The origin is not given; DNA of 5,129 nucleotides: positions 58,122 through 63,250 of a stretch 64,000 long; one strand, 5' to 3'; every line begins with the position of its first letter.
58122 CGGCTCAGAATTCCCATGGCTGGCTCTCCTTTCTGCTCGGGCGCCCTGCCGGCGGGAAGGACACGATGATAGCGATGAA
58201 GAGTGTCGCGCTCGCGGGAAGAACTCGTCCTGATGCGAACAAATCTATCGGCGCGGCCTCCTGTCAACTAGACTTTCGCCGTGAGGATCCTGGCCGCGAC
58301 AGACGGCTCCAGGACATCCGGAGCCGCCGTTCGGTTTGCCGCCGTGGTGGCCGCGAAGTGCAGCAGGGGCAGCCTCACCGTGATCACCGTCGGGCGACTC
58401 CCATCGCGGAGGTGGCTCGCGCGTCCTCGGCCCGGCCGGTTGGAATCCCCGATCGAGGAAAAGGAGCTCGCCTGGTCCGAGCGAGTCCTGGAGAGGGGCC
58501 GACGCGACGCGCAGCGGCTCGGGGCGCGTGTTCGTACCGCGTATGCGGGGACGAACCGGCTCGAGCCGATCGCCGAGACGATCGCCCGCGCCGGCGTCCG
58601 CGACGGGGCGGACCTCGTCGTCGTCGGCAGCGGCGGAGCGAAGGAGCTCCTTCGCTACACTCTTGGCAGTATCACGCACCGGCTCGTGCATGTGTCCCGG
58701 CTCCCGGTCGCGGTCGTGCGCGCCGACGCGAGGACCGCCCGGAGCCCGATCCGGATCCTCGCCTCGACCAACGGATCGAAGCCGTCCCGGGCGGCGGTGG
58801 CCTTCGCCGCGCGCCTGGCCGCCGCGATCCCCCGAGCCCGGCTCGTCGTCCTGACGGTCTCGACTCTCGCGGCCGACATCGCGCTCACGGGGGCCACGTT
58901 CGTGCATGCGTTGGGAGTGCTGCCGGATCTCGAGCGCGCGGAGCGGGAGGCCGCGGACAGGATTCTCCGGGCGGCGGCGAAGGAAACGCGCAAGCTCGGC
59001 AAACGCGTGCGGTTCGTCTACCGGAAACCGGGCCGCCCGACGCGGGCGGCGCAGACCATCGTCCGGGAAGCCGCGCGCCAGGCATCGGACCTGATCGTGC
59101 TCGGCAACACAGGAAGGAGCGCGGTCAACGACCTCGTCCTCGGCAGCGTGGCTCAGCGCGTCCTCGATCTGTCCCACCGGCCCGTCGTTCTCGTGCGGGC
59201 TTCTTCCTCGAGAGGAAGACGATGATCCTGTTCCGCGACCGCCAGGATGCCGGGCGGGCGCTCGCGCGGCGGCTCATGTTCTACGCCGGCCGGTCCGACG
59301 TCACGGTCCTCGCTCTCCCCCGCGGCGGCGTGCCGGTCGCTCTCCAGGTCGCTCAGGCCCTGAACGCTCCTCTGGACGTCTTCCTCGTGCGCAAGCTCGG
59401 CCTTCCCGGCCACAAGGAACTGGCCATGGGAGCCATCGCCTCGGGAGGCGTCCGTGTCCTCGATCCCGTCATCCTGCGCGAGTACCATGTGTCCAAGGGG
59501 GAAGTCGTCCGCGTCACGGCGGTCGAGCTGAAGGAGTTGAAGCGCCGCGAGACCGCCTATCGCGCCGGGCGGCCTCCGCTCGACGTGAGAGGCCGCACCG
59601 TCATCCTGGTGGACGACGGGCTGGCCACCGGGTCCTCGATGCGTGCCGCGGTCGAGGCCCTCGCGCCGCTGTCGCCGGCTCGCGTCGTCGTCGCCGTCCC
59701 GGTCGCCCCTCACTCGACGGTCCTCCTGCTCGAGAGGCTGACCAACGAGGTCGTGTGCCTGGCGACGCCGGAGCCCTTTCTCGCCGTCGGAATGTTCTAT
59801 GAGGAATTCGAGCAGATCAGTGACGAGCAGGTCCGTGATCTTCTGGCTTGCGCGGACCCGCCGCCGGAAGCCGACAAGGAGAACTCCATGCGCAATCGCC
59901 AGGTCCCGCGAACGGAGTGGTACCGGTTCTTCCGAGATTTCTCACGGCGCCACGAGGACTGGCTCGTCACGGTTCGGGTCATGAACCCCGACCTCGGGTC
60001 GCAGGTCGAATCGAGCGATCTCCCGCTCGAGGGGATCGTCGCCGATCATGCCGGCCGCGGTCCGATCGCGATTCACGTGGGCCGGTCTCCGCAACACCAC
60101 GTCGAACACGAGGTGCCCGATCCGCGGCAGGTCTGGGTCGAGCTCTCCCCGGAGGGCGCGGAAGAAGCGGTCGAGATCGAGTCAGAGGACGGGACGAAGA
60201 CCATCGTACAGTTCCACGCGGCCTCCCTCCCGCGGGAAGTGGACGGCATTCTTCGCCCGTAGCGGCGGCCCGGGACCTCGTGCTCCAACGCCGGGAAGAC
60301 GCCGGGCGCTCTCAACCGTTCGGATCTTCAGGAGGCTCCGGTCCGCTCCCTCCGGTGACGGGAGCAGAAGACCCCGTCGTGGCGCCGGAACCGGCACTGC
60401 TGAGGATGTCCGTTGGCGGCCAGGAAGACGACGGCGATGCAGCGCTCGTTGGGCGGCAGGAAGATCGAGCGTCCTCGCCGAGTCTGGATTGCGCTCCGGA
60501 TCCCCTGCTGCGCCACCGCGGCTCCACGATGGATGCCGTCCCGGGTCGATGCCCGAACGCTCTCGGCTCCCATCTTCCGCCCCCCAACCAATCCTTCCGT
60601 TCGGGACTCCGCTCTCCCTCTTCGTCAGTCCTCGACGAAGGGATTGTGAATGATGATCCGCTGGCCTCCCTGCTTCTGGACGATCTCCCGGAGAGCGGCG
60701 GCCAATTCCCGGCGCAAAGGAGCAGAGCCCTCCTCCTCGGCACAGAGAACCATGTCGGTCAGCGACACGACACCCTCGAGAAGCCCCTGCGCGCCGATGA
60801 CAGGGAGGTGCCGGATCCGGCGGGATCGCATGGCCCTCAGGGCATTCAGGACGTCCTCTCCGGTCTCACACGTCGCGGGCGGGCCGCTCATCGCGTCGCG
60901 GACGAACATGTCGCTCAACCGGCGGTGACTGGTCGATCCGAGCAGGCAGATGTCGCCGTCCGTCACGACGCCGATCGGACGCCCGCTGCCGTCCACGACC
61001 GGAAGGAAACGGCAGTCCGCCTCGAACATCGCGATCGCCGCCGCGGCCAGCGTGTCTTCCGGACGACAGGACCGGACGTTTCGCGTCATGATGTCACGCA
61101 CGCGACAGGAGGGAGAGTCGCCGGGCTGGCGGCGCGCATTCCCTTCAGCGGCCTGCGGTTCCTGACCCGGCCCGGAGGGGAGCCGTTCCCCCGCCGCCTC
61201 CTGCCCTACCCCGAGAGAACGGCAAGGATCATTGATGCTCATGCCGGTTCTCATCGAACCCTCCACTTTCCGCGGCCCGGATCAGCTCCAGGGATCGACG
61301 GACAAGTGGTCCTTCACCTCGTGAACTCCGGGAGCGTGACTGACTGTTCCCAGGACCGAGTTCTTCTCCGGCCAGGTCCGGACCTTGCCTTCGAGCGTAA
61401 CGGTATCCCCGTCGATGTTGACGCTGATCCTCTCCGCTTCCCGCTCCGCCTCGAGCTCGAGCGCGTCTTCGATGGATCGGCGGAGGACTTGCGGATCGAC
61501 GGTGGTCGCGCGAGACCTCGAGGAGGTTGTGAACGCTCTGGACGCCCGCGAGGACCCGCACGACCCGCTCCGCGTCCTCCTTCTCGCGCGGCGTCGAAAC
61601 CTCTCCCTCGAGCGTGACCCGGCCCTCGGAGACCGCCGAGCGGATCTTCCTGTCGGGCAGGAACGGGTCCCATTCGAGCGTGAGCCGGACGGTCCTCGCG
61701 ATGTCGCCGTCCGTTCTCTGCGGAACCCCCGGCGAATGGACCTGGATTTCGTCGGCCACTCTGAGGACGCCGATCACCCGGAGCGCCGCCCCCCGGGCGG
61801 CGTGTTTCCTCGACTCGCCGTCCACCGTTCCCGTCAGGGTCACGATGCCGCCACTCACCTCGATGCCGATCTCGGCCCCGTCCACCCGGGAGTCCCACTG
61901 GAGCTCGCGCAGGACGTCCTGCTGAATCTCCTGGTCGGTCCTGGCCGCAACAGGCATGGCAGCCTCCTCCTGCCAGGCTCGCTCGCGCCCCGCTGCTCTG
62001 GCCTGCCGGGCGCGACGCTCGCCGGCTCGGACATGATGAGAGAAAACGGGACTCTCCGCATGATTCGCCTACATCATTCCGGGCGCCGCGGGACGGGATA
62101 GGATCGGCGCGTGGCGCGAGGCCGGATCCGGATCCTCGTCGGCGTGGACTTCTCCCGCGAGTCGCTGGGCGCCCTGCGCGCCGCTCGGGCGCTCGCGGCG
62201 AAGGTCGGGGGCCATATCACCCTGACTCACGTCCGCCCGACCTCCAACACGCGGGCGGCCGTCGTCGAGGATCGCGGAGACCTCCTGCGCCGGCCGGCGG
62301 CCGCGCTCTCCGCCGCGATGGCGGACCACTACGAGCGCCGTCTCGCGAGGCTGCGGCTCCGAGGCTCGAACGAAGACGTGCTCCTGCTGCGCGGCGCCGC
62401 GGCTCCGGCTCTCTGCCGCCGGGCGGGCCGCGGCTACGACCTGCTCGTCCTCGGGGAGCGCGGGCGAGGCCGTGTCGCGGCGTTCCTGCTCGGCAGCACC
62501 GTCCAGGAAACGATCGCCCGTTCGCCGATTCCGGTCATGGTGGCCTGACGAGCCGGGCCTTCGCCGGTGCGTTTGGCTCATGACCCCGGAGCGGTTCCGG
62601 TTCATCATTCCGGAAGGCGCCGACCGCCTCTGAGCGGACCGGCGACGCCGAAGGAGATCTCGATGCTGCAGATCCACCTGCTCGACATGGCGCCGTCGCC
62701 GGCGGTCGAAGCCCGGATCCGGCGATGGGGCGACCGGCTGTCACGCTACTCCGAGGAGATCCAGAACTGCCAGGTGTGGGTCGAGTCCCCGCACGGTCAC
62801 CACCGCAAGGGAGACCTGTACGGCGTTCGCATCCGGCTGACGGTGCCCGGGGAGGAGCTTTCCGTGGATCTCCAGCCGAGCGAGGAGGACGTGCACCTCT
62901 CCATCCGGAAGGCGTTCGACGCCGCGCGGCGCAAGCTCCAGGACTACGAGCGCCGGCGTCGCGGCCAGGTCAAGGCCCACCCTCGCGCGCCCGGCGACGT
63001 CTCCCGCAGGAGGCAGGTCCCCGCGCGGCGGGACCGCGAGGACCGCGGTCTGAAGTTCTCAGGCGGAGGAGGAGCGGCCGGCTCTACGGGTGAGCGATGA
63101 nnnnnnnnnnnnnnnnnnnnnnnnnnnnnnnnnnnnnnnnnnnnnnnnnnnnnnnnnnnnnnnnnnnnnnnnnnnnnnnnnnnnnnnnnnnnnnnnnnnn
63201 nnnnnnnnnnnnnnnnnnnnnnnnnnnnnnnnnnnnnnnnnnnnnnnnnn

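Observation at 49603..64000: Stress/dormancy-type island: 4 CBS-pair proteins, 3 USP genes, BON, HPF-like, PRTase, P-type ATPase, ADP-forming acyl-CoA synthetase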

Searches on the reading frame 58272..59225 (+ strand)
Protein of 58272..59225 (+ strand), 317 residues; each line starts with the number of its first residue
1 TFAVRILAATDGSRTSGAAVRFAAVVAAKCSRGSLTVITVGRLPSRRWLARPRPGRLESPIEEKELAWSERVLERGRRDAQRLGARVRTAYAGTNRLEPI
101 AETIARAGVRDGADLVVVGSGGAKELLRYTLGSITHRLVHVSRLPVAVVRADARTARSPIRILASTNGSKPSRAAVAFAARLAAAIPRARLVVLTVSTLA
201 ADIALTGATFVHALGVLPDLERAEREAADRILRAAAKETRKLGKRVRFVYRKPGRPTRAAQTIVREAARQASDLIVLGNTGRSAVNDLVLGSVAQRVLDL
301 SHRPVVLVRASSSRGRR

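Call 5: search_protein_families(library=pfam, proteins=[window:58272-59225:+], max_evalue=0.01)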
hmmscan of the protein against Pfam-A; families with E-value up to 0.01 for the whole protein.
window:58272-59225:+ (317 aa): 1 family
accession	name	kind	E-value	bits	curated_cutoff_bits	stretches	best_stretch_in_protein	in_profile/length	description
PF00582.32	Usp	-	2.8e-34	119.1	24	2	161-309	4-141/141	Universal stress protein family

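Call 59: search_protein_families(library=ncbifam, proteins=[window:58281-59222:+], max_evalue=0.00001)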
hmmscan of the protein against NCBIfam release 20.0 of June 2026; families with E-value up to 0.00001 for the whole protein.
window:58281-59222:+ (314 aa): 0 families

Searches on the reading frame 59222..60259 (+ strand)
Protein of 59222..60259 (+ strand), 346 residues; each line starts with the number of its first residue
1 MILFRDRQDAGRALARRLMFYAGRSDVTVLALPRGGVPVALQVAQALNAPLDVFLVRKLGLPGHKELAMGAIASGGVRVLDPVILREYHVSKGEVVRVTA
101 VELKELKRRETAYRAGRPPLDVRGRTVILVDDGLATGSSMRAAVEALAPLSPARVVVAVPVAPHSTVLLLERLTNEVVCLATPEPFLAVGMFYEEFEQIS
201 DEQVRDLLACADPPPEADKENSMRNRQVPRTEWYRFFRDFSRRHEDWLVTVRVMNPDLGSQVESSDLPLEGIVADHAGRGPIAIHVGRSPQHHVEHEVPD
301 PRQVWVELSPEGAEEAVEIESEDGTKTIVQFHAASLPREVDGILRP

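Call 15: find_related_loci(query=window:59222-60259:+, collection=genome_contigs, flank=10000)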
Query window:59222-60259:+ (346 aa) in genome_contigs; peptide patterns used: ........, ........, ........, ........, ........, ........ (x = any residue, [..] = any of these).
600 stretches matched a pattern (row limit reached: there are more); 560 encode a relative of the query (tblastn E <= 1e-3); the best 80 are kept; 80 distinct loci.
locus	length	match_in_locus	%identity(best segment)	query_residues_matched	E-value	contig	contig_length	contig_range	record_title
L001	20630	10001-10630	66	2-211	2e-78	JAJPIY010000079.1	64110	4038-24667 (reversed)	MAG: Planctomycetota bacterium isolate Centralia_MAG_388 k107_8143660, whole genome shotgun sequence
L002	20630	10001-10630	62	2-211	1e-76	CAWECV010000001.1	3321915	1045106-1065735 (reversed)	MAG: uncultured Acidobacteriota bacterium isolate MFD03399.bin.1.26 genome assembly, contig: contig_3267, whole genome s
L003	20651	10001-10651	60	1-217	1e-73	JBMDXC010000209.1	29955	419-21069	MAG: Candidatus Entotheonellaceae bacterium isolate FBaNitSoil1_14 FBaNitSoil1_contig209, whole genome shotgun sequence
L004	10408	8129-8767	64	4-215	2e-73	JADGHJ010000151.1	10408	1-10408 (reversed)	MAG: Chloroflexota bacterium isolate HOG27 NODE_4414_length_10408_cov_15.974779, whole genome shotgun sequence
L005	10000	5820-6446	62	1-209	2e-73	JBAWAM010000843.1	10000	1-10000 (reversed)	MAG: Myxococcaceae bacterium isolate MFD05674_ilm_asm_bin19 k127_51151, whole genome shotgun sequence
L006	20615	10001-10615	64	4-208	6e-73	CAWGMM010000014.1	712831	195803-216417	MAG: uncultured Isosphaeraceae bacterium isolate MFD09495.bin.2.81 genome assembly, contig: contig_9950, whole genome sh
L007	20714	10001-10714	55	4-231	1e-72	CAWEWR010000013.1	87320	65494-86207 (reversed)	MAG: uncultured Alphaproteobacteria bacterium isolate MFD03346.bin.2.45 genome assembly, contig: contig_4247, whole geno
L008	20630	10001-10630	59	2-211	4e-72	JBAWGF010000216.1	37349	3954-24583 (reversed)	MAG: Candidatus Acidiferrales bacterium isolate MFD04394_ilm_asm_bin14 k127_7743, whole genome shotgun sequence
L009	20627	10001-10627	60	1-209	5e-72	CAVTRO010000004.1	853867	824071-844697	MAG: uncultured Alphaproteobacteria bacterium isolate MFD09603.bin.1.115 genome assembly, contig: contig_1962, whole gen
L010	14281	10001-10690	57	3-231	1e-71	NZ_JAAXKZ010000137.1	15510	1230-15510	Pseudonocardia bannensis strain DSM 45300 NODE_137_length_15510_cov_18.866151, whole genome shotgun sequence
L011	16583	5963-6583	65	2-208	7e-72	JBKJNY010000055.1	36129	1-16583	MAG: Pirellulaceae bacterium isolate ant_bin.39 S1Ck117_1190024_flag_1_multi_24.9933_len_36129, whole genome shotgun seq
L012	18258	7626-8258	62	4-214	3e-71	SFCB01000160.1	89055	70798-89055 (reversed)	MAG: Chloroflexi bacterium OHK40 k99_250078, whole genome shotgun sequence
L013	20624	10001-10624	58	2-209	3e-71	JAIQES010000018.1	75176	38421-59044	MAG: Terriglobia bacterium isolate SRVP_13 SR-VP_26_10_2019_1_100cm_scaffold_319, whole genome shotgun sequence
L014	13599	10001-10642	60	3-219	3e-71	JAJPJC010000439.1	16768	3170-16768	MAG: Isosphaeraceae bacterium isolate Centralia_MAG_412 k107_22109915, whole genome shotgun sequence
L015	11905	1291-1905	59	4-208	3e-71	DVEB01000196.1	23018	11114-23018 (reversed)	MAG TPA_asm: Synechococcales cyanobacterium M55_K2018_004 NODE_679_length_23018_cov_7.703959, whole genome shotgun seque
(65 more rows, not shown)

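Call 37: search_solved_structures(query=window:59222-60259:+, max_evalue=0.01)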
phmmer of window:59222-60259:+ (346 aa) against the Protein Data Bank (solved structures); distinct sequences matched with E-value up to 0.01: 8.
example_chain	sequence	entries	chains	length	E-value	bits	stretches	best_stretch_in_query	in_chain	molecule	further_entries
1wd5_A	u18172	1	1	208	2.7e-40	142.2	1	3-208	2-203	hypothetical protein TT1426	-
1ufr_A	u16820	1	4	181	4.9e-05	26.2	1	104-161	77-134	pyr mRNA-binding attenuation protein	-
4p81_A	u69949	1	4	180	0.00093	22.1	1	106-161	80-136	Ancestral PyrR protein (Orange)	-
4p80_A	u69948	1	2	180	0.00093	22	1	101-161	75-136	Ancestral PyrR protein (Green)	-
1non_A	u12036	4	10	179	0.0013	21.6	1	113-161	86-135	PyrR bifunctional protein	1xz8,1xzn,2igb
4p3k_A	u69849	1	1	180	0.0031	20.3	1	104-161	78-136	Ancestral PyrR protein (Plum)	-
4p83_A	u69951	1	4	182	0.0053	19.6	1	114-161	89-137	Engineered PyrR protein (Purple)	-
4p84_A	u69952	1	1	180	0.006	19.4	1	110-161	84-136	Bifunctional protein PyrR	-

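Call 38: search_protein_families(library=pfam, proteins=[window:59222-60259:+], max_evalue=0.001)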
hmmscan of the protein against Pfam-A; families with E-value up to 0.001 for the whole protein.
window:59222-60259:+ (346 aa): 2 families
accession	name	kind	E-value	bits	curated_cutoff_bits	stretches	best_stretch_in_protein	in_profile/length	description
PF00156.33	Pribosyltran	-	6.3e-18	65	26.3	1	9-168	13-131/158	Phosphoribosyl transferase domain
PF17269.7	DUF5335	-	2.8e-17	62.9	27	1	225-333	2-103/110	Family of unknown function (DUF5335)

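Call 59: search_protein_families(library=ncbifam, proteins=[window:59222-60259:+], max_evalue=0.00001)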
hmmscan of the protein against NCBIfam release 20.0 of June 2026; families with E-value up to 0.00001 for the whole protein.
window:59222-60259:+ (346 aa): 4 families
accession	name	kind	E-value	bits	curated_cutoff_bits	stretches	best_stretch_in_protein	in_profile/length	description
TIGR01251.1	ribP_PPkin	subfamily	3.7e-07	29.4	113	1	112-159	198-245/309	ribose-phosphate diphosphokinase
NF003549.0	PRK05205.1-5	equivalog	5.7e-07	29.2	138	1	108-156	83-131/182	bifunctional pyr operon transcriptional regulator/uracil phosphoribosyltransferase PyrR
NF003545.0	PRK05205.1-1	equivalog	4.2e-06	26.3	140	0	114-159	79-125/171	bifunctional pyr operon transcriptional regulator/uracil phosphoribosyltransferase PyrR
NF003548.0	PRK05205.1-4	equivalog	8.5e-06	25.7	218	0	116-161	82-128/173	bifunctional pyr operon transcriptional regulator/uracil phosphoribosyltransferase PyrR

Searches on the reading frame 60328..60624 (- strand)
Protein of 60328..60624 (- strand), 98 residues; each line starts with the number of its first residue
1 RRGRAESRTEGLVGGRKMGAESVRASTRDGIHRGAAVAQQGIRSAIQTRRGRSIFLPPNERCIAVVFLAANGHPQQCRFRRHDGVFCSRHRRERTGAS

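Call 6: search_protein_families(library=pfam, proteins=[window:60328-60624:-], max_evalue=0.01)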
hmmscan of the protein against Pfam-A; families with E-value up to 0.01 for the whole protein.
window:60328-60624:- (98 aa): 0 families

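Call 38: search_protein_families(library=pfam, proteins=[window:60328-60591:-], max_evalue=0.001)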
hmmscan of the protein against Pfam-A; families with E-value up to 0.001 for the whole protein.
window:60328-60591:- (87 aa): 0 families

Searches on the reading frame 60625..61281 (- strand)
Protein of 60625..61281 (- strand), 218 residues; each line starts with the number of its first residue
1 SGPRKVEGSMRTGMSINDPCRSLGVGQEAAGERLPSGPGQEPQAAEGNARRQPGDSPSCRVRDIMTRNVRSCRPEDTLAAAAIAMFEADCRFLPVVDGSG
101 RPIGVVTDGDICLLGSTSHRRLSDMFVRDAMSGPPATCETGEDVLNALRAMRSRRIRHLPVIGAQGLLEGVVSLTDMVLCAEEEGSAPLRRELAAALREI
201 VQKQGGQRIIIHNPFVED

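Call 6: search_protein_families(library=pfam, proteins=[window:60625-61281:-], max_evalue=0.01)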
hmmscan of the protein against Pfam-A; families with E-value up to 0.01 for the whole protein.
window:60625-61281:- (218 aa): 1 family
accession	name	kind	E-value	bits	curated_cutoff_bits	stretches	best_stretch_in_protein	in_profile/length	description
PF00571.33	CBS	-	2.7e-25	88.9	24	2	61-112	1-52/57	CBS domain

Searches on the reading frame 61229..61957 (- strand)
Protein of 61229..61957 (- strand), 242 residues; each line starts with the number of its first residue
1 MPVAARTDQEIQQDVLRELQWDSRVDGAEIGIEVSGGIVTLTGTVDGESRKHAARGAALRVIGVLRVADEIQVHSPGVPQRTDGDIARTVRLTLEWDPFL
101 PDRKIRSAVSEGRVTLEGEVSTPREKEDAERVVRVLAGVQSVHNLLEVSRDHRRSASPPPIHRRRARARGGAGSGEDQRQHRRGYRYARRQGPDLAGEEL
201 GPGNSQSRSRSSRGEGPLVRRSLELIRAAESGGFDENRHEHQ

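Call 6: search_protein_families(library=pfam, proteins=[window:61229-61957:-], max_evalue=0.01)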
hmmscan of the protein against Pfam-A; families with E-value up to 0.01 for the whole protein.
window:61229-61957:- (242 aa): 2 families
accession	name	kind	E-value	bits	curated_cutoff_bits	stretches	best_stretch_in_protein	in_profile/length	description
PF04972.22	BON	-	1.6e-30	105.6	27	2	82-149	1-68/69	BON domain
PF21937.1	Yop-YscD_ppl_2nd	-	0.0075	16.4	27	0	104-145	21-63/67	YscD/CdsD-like Bon-like domain 2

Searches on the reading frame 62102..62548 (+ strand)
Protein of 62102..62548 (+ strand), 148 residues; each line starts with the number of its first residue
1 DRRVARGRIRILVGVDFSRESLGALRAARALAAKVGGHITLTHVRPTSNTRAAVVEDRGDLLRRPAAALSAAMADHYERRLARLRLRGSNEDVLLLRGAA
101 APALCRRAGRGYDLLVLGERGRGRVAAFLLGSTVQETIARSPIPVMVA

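Call 6: search_protein_families(library=pfam, proteins=[window:62102-62548:+], max_evalue=0.01)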
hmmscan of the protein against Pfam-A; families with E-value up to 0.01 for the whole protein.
window:62102-62548:+ (148 aa): 1 family
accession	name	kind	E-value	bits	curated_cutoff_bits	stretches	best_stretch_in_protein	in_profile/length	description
PF00582.32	Usp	-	1.5e-22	81.1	24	1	10-147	4-139/141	Universal stress protein family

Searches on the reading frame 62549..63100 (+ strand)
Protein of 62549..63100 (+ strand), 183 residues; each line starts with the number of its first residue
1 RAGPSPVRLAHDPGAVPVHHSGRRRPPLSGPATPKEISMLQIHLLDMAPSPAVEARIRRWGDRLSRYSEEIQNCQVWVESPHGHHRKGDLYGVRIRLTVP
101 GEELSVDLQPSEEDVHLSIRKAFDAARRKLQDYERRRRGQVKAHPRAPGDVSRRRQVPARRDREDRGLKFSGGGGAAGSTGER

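Call 6: search_protein_families(library=pfam, proteins=[window:62549-63100:+], max_evalue=0.01)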
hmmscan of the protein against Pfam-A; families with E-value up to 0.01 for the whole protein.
window:62549-63100:+ (183 aa): 1 family
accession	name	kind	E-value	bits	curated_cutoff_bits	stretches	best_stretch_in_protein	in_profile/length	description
PF02482.25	Ribosomal_S30AE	-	9.1e-09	36.4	23.7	1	41-138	2-88/88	Sigma 54 modulation protein / S30EA ribosomal protein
